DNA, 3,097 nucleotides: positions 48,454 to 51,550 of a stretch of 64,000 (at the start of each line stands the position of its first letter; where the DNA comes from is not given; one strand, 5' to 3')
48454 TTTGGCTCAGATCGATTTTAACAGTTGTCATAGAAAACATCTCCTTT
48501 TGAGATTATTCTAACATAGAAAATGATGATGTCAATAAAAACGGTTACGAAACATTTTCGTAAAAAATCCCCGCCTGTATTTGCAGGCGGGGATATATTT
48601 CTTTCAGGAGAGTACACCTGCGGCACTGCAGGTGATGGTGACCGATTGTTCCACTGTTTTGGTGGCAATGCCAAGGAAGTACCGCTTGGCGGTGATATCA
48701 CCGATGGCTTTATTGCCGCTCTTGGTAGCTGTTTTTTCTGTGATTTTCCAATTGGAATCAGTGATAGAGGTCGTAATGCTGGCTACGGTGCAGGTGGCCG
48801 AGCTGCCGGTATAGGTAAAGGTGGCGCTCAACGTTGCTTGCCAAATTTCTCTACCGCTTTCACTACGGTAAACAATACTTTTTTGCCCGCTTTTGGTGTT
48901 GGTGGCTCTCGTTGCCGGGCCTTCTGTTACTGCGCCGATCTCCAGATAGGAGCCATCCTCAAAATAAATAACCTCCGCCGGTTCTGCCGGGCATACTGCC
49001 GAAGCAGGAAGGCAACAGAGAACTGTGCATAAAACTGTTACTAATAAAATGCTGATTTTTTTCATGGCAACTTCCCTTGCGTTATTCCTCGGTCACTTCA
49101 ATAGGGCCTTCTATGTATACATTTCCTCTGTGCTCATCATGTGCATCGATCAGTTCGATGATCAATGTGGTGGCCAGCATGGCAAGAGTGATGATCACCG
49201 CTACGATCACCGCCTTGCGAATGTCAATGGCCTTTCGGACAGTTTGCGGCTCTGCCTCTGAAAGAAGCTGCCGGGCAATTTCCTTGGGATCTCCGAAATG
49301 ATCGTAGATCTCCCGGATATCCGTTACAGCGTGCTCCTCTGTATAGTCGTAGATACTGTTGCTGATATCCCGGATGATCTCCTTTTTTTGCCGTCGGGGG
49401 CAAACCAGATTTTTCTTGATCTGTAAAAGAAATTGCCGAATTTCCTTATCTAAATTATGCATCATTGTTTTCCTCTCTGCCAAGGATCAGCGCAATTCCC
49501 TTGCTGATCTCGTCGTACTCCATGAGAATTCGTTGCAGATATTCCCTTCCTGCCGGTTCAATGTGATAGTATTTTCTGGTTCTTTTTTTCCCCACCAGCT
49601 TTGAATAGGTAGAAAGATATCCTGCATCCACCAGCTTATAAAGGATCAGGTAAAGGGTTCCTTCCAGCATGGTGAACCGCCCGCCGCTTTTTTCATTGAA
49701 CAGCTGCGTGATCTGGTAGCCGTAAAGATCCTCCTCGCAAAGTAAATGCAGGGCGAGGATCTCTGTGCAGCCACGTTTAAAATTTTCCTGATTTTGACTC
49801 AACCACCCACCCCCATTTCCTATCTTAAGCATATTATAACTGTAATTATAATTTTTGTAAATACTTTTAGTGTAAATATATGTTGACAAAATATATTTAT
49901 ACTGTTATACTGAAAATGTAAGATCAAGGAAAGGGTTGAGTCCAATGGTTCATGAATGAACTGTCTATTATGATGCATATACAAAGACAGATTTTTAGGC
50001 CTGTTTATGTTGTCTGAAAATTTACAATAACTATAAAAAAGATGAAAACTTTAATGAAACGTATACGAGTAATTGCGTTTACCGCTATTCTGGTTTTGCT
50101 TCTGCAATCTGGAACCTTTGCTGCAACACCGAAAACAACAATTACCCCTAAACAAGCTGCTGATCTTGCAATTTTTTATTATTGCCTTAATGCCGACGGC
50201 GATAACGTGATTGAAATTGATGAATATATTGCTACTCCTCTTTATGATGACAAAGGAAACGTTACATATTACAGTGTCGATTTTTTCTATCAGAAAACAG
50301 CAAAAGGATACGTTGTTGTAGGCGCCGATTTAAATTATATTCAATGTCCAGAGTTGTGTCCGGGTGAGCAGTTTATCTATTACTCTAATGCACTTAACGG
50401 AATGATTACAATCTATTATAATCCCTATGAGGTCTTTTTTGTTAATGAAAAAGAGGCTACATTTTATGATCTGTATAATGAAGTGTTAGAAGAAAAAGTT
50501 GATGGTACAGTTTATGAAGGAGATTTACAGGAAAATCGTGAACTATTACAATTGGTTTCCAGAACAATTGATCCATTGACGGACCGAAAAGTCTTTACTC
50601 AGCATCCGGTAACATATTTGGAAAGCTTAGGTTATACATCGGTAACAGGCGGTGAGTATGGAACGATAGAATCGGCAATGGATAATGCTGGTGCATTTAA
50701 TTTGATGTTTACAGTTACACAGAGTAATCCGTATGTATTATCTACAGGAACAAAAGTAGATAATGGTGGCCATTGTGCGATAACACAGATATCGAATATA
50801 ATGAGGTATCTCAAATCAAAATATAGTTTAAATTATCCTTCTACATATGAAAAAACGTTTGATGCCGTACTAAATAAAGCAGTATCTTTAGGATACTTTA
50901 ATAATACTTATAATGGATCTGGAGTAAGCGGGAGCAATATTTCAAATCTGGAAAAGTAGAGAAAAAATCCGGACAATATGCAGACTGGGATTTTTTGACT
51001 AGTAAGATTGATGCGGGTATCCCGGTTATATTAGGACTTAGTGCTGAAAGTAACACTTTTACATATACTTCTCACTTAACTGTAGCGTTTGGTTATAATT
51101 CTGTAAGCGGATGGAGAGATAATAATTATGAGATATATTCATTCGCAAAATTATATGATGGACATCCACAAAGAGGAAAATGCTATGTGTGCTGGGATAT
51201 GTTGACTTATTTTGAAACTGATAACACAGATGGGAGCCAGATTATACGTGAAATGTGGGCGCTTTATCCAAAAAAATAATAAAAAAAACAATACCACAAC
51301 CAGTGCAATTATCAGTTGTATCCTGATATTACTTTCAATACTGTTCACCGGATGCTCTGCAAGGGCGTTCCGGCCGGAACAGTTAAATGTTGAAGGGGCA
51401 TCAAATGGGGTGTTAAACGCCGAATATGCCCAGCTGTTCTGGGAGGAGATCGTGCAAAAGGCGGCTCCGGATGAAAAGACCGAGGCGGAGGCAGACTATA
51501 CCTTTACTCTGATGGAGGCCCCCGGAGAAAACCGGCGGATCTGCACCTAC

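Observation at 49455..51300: Second AT-rich islet: frameshift-disrupted streptopain-like (C10) secreted cysteine protease beside a PadR-HAAS-secreted-protein module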

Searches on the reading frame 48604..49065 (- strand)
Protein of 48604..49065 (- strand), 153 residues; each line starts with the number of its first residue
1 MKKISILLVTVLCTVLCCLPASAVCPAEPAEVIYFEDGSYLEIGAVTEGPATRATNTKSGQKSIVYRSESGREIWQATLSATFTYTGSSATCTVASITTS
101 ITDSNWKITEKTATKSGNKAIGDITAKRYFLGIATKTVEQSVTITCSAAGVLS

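Call 5: search_protein_families(library=pfam, proteins=[window:48604-49065:-], max_evalue=1)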
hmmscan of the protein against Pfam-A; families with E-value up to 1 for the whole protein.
window:48604-49065:- (153 aa): 2 families
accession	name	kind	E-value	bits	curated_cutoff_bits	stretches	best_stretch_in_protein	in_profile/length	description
PF16569.11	GramPos_pilinBB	-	0.061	14.6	30.5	1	74-148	23-92/116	Gram-positive pilin backbone subunit 2, Cna-B-like domain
PF03591.19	AzlC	-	0.18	12.7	32.1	0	68-99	18-49/137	AzlC protein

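Call 33: search_protein_families(library=ncbifam, proteins=[window:48604-49065:-], max_evalue=1)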
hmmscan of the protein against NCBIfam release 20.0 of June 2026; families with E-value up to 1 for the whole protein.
window:48604-49065:- (153 aa): 0 families

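Call 83: search_protein_families(library=phrogs, proteins=[window:48604-49065:-], max_evalue=0.01)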
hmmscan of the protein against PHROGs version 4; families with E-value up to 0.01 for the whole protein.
window:48604-49065:- (153 aa): 0 families
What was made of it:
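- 48604..49065 (-): 153-aa signal-peptide protein, third gene of the PadR operon, followed by the bidirectional terminator 48567-48594. No family hit (calls 5, 33, 83).
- Tried and rejected: NCBIfam and PHROGs gave no meaningful hit for the protease or either lipoprotein (calls 33, 83).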

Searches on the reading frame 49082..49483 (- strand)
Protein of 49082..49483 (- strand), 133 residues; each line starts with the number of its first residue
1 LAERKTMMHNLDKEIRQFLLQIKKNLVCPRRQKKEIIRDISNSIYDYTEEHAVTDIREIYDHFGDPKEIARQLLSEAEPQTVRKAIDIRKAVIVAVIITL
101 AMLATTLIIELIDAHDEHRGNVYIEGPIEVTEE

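Call 5: search_protein_families(library=pfam, proteins=[window:49082-49483:-], max_evalue=1)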
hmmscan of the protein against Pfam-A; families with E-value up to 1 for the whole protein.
window:49082-49483:- (133 aa): 5 families
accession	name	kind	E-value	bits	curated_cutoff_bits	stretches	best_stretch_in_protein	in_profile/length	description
PF19615.4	DUF6120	-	3.4e-09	37.1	27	1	30-106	13-90/92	Family of unknown function (DUF6120)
PF22564.2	HAAS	-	9.2e-09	36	27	1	17-72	1-55/55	HAAS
PF00244.26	14-3-3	-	0.064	13.3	33.2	1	6-59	23-76/223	14-3-3 protein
PF07541.17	EIF_2_alpha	-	0.088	13.2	22.8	1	41-94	13-65/114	Eukaryotic translation initiation factor 2 alpha subunit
PF04855.17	SNF5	-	0.11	12.7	21.8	1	8-98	27-123/225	SNF5 / SMARCB1 / INI1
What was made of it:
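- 49082..49462 (-): HAAS/DUF6120 membrane signalling protein gene, overlapping the PadR stop. PF22564 36 bits and PF19615 37 bits (call 5).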

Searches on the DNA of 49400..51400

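Call 51: search_rna_families(source=window, start=49400, end=51400, threshold=evalue, max_evalue=1)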
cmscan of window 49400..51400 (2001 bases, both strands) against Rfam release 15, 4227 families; matches with E-value up to 1: 2.
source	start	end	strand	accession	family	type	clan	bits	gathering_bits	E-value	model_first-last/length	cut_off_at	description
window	49865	49908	-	RF00951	mir-1302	Gene; miRNA;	-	26.7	62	0.15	1-52/52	no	mir-1302 microRNA precursor family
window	50395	50488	+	RF01198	snoR69Y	Gene; snRNA; snoRNA; CD-box;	CL00051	23.5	45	0.29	1-99/99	no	Small nucleolar RNA snoR69Y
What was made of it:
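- Tried and rejected: Rfam on 49400-51400 gave only chance hits (call 51).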

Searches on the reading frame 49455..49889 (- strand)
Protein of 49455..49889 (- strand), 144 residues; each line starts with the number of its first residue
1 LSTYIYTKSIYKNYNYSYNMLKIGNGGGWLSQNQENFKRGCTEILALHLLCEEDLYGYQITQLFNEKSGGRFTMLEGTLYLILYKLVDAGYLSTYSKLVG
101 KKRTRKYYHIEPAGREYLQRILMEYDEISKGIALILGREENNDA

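Call 5: search_protein_families(library=pfam, proteins=[window:49455-49889:-], max_evalue=1)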
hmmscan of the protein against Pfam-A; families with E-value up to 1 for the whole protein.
window:49455-49889:- (144 aa): 2 families
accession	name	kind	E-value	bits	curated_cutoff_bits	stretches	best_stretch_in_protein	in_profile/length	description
PF03551.20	PadR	-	1.2e-17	64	27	1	47-119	2-74/75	Transcriptional regulator PadR-like family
PF13601.12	HTH_34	-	0.082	13.5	27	1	76-121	28-72/80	Winged helix DNA-binding domain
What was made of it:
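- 49455..49832 (-): PadR-family regulator gene, divergent from the protease promoter (own promoter 49861-49833). PF03551, 64 bits (call 5).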

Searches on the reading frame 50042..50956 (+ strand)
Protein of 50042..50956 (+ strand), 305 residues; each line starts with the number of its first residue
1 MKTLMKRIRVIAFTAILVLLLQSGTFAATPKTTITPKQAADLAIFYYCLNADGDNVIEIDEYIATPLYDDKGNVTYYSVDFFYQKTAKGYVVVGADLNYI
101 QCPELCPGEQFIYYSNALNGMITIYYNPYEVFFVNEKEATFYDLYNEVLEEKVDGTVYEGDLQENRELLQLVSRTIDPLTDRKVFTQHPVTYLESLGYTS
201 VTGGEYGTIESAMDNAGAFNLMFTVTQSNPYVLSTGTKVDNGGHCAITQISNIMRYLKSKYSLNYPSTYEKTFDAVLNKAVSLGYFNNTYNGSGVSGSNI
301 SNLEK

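Call 5: search_protein_families(library=pfam, proteins=[window:50042-50956:+], max_evalue=1)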
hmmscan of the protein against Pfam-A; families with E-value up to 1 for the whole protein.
window:50042-50956:+ (305 aa): 3 families
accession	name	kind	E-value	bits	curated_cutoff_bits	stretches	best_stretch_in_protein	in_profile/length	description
PF00538.25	Linker_histone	-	0.031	14.9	22.4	1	252-298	25-70/74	linker histone H1 and H5 family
PF13102.12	Phage_int_SAM_5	-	0.032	15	22.3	1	251-289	52-91/98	Phage integrase SAM-like domain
PF24335.1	DUF7503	-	0.3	11.1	27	1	15-34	20-39/42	Family of unknown function (DUF7503)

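Call 83: search_protein_families(library=phrogs, proteins=[window:50042-50956:+], max_evalue=0.01)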
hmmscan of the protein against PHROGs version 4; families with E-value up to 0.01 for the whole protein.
window:50042-50956:+ (305 aa): 0 families

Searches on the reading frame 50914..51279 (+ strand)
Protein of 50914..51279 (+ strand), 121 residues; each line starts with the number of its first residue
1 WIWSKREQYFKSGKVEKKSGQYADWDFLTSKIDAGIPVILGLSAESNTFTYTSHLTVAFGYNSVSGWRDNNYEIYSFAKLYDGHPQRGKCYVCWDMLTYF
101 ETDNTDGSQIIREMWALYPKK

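Call 5: search_protein_families(library=pfam, proteins=[window:50914-51279:+], max_evalue=1)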
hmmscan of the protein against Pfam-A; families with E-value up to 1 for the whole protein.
window:50914-51279:+ (121 aa): 2 families
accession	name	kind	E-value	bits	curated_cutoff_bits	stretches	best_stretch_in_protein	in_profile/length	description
PF13529.12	Peptidase_C39_2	-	0.00024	22.1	24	1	16-63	80-132/143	Peptidase_C39 like family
PF14399.12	BtrH_N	-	0.08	13.6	29.7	1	17-62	71-123/134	Butirosin biosynthesis protein H, N-terminal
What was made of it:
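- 50956..51279 (+): Protease pseudogene, 3' part (frame 1): second half of the catalytic domain with His345 (codon 51073-51075) and Asp373 (codon 51157-51159). Alone, this part scores 22.1 bits against C39_2, below the cut-off (call 5).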
